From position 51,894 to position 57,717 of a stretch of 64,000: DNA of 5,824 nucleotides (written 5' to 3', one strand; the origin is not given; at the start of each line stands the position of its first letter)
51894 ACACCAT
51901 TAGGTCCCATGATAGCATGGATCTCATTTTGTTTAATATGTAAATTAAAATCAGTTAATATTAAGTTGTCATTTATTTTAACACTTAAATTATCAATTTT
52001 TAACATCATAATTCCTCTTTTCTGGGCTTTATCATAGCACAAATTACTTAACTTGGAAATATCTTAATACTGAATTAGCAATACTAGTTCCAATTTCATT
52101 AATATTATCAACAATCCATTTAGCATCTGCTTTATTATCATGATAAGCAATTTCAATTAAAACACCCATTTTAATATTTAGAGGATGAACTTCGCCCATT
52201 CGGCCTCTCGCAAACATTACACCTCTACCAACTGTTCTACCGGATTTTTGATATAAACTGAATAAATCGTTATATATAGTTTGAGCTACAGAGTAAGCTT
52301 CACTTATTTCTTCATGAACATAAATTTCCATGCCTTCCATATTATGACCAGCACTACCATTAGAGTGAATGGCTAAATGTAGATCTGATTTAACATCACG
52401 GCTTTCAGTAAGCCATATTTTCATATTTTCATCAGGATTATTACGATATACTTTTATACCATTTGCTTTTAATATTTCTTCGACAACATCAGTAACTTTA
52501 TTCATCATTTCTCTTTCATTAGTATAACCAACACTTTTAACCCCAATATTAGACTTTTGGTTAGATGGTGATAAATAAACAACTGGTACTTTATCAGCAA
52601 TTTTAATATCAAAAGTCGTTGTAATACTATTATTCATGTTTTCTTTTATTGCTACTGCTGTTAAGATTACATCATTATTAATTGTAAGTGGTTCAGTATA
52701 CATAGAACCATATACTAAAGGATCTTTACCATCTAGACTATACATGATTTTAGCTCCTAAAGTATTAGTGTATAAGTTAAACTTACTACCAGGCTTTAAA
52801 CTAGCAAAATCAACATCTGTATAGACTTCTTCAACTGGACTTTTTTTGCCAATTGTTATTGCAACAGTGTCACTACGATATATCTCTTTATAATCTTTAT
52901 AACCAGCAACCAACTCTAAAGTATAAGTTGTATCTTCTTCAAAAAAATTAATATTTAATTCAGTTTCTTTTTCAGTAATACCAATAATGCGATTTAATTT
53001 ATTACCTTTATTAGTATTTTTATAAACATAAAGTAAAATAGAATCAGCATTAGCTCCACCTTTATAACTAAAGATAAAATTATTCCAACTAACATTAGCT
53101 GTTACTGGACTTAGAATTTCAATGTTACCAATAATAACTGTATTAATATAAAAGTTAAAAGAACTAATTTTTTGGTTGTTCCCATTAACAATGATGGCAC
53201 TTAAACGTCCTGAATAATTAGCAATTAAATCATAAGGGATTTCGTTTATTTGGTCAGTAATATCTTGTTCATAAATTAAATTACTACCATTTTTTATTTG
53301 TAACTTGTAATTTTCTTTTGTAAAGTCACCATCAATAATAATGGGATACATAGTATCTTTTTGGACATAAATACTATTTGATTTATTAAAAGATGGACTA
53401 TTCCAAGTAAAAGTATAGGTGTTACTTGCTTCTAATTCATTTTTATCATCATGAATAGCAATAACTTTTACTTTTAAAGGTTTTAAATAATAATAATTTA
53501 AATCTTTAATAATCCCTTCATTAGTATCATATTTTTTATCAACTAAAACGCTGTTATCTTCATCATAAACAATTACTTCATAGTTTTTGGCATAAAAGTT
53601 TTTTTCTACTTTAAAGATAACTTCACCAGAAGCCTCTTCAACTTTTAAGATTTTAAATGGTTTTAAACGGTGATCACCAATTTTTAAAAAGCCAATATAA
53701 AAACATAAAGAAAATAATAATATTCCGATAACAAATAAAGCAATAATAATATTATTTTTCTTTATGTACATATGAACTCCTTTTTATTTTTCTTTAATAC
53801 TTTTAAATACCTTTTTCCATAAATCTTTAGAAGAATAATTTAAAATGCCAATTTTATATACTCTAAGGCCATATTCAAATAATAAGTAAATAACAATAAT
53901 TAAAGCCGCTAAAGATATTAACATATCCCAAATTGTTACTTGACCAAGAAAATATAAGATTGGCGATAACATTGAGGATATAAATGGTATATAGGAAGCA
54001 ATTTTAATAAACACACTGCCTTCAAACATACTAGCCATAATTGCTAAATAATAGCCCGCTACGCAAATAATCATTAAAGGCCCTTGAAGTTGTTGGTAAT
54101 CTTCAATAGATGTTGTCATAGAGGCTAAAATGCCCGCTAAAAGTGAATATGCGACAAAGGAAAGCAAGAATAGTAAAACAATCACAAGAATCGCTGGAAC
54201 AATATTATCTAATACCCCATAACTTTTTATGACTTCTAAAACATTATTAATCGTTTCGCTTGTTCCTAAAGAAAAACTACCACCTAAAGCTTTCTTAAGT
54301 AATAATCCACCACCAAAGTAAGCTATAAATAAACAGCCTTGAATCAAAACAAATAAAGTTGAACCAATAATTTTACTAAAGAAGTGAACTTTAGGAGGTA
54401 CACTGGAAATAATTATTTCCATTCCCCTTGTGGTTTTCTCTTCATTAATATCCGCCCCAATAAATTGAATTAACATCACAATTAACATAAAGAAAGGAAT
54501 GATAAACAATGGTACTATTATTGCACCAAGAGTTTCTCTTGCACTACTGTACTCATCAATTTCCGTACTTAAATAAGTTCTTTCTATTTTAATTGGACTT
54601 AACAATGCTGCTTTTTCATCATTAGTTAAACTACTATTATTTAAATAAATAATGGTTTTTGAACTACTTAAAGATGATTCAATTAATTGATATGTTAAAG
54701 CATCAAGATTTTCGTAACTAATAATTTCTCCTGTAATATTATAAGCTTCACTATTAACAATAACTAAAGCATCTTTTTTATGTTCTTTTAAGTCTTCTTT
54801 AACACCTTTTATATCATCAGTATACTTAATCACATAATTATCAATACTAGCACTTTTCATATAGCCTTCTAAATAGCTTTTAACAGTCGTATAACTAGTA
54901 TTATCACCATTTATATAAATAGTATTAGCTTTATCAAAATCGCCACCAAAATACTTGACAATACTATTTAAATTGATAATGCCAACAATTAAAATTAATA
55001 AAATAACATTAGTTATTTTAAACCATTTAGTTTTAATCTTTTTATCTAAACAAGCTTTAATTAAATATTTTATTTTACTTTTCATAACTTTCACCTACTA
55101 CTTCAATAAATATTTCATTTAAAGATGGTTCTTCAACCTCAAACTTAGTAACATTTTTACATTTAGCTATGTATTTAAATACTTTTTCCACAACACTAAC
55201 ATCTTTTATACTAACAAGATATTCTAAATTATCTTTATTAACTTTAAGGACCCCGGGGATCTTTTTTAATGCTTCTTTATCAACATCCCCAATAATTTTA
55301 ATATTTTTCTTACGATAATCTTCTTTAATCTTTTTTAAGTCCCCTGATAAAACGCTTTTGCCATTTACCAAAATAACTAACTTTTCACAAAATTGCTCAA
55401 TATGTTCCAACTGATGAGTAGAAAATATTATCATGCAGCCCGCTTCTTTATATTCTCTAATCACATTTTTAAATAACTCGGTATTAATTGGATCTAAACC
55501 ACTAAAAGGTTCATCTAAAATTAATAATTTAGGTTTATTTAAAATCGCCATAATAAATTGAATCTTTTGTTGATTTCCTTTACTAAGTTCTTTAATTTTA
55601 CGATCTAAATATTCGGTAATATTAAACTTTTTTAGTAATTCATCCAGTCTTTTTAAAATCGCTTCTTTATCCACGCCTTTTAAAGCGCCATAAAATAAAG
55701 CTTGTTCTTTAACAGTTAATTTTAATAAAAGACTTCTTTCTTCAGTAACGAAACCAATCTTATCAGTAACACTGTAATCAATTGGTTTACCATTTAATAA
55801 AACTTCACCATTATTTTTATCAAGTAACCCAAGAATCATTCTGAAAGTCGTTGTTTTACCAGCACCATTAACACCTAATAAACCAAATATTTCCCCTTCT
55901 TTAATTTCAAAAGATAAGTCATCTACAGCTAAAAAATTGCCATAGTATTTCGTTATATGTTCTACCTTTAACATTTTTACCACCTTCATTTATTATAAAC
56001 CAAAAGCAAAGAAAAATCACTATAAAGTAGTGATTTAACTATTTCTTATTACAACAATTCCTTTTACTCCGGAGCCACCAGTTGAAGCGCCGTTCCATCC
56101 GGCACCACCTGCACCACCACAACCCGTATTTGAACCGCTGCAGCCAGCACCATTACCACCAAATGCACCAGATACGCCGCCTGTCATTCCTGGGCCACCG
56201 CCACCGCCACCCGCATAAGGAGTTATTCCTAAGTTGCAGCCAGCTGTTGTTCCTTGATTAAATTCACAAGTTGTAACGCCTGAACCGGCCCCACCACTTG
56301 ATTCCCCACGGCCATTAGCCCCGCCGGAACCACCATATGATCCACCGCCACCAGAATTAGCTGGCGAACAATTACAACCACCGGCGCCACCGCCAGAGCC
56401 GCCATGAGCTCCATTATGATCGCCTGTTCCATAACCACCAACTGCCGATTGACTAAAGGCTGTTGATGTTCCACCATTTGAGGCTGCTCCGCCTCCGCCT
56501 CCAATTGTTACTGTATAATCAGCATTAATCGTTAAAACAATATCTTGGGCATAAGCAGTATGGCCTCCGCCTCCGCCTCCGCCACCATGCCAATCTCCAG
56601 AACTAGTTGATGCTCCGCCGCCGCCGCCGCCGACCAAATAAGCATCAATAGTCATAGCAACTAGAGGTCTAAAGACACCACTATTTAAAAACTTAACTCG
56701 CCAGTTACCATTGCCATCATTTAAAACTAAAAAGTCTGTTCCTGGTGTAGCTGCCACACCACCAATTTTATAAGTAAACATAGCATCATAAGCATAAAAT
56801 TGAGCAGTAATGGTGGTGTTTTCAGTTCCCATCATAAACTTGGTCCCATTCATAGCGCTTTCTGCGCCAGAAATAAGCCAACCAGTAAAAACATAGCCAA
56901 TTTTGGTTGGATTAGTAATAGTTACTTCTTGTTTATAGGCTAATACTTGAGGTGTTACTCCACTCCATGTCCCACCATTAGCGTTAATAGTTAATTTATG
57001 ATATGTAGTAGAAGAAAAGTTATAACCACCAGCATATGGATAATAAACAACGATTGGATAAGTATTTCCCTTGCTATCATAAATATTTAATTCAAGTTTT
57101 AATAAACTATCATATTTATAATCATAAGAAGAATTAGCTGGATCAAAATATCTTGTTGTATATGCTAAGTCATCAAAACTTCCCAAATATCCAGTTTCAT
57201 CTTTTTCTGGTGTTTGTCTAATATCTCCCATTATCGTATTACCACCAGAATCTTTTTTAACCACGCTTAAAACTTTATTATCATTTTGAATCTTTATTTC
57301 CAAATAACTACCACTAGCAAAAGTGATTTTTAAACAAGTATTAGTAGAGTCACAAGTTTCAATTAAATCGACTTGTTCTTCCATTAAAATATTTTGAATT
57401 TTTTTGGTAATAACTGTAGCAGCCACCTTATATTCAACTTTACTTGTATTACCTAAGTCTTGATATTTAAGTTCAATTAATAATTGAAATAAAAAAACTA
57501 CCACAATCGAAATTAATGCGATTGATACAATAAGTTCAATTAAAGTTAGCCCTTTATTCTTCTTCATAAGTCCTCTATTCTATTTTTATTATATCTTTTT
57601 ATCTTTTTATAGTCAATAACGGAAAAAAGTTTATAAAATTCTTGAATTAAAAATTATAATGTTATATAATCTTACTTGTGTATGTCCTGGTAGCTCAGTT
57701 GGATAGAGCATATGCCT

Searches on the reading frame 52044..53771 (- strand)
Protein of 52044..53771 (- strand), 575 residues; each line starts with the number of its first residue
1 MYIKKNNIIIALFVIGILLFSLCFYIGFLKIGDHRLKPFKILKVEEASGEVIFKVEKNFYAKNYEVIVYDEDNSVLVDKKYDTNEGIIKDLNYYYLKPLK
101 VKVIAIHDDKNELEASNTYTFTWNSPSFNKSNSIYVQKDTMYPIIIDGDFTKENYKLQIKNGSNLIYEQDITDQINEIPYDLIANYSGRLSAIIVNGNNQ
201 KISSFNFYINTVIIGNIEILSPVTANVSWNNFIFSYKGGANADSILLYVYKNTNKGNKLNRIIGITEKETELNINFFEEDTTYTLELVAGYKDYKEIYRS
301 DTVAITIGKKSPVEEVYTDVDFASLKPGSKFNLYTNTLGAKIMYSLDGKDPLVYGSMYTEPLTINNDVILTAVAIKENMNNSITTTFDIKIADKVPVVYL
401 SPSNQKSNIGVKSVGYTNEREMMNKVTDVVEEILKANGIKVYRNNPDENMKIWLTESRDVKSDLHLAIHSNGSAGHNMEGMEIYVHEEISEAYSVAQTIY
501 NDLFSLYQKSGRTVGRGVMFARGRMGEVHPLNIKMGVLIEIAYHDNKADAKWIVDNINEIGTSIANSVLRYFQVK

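Call 42: search_protein_families(library=pfam, proteins=[window:52044-53771:-], max_evalue=0.01)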
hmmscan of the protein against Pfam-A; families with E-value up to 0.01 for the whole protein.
window:52044-53771:- (575 aa): 3 families
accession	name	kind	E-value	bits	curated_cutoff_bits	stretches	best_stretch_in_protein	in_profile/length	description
PF01520.23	Amidase_3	-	1.3e-14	55.1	27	1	401-568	4-172/174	N-acetylmuramoyl-L-alanine amidase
PF13290.12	CHB_HEX_C_1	-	9e-11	42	22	1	330-386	11-67/67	Chitobiase/beta-hexosaminidase C-terminal domain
PF13287.12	Fn3_assoc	-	4.1e-10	40.1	23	1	333-388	3-58/59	Fn3 associated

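Call 93: search_protein_families(library=ncbifam, proteins=[window:52044-53771:-], max_evalue=0.01)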
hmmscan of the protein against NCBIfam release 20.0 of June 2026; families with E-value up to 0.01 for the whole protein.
window:52044-53771:- (575 aa): 1 family
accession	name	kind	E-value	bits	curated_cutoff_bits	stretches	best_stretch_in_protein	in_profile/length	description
TIGR02883.1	spore_cwlD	equivalog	0.00048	20.3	221.55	1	434-571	56-189/189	N-acetylmuramoyl-L-alanine amidase CwlD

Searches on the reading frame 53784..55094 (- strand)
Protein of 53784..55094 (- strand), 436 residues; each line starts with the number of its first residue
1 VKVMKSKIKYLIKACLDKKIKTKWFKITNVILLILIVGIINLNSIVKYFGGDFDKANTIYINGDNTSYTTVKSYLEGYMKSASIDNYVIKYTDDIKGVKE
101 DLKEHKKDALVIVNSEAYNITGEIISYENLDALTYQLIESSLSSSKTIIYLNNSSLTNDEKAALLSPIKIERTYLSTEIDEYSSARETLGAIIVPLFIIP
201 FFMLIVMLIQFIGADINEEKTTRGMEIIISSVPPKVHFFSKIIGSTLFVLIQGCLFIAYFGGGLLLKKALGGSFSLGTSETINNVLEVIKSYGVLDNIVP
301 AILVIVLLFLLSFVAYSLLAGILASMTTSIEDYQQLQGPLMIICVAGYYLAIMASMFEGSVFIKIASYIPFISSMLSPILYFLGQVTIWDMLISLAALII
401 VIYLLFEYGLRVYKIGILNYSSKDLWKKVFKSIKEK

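Call 42: search_protein_families(library=pfam, proteins=[window:53784-55094:-], max_evalue=0.01)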
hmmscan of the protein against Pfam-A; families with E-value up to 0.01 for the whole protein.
window:53784-55094:- (436 aa): 1 family
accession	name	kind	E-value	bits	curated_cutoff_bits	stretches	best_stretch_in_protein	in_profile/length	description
PF12698.13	ABC2_membrane_3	-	6.5e-34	118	31.6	1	23-406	1-342/347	ABC-2 family transporter protein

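Call 93: search_protein_families(library=ncbifam, proteins=[window:53784-55094:-], max_evalue=0.01)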
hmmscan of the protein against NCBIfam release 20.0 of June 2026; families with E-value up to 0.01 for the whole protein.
window:53784-55094:- (436 aa): 0 families

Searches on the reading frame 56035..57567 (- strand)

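Call 42: search_protein_families(library=pfam, proteins=[window:56035-57567:-], max_evalue=0.01)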
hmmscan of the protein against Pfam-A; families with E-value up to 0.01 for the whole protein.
window:56035-57567:- (510 aa): 4 families
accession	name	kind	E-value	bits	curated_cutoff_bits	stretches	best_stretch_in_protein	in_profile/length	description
PF21722.4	Gly_rich_2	-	6.6e-09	36.5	24.3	1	303-508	13-224/226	Glycine-rich domain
PF18998.6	Flg_new_2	-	1.3e-07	32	23.6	1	191-258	2-70/73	Divergent InlB B-repeat domain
PF07963.17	N_methyl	-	1.9e-07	30.8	21.2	1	1-26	1-26/27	Prokaryotic N-terminal methylation motif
PF09479.16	Flg_new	-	2.4e-06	28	27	1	191-256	2-65/65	Listeria-Bacteroides repeat domain (List_Bact_rpt)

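Call 93: search_protein_families(library=ncbifam, proteins=[window:56035-57567:-], max_evalue=0.01)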
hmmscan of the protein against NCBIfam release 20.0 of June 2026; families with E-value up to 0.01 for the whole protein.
window:56035-57567:- (510 aa): 3 families
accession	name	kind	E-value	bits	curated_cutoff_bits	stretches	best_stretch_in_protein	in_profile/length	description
TIGR02543.1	List_Bact_rpt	repeat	8e-06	26.1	20.95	1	220-259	1-42/44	TIGR02543 family repeat protein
TIGR02532.1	IV_pilin_GFxxxE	domain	6.9e-05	22.5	16.3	1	5-26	2-23/24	prepilin-type N-terminal cleavage/methylation domain-containing protein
NF041013.1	T4P_ComGE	equivalog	0.00024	21.1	49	1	2-43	1-42/83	competence type IV pilus minor pilin ComGE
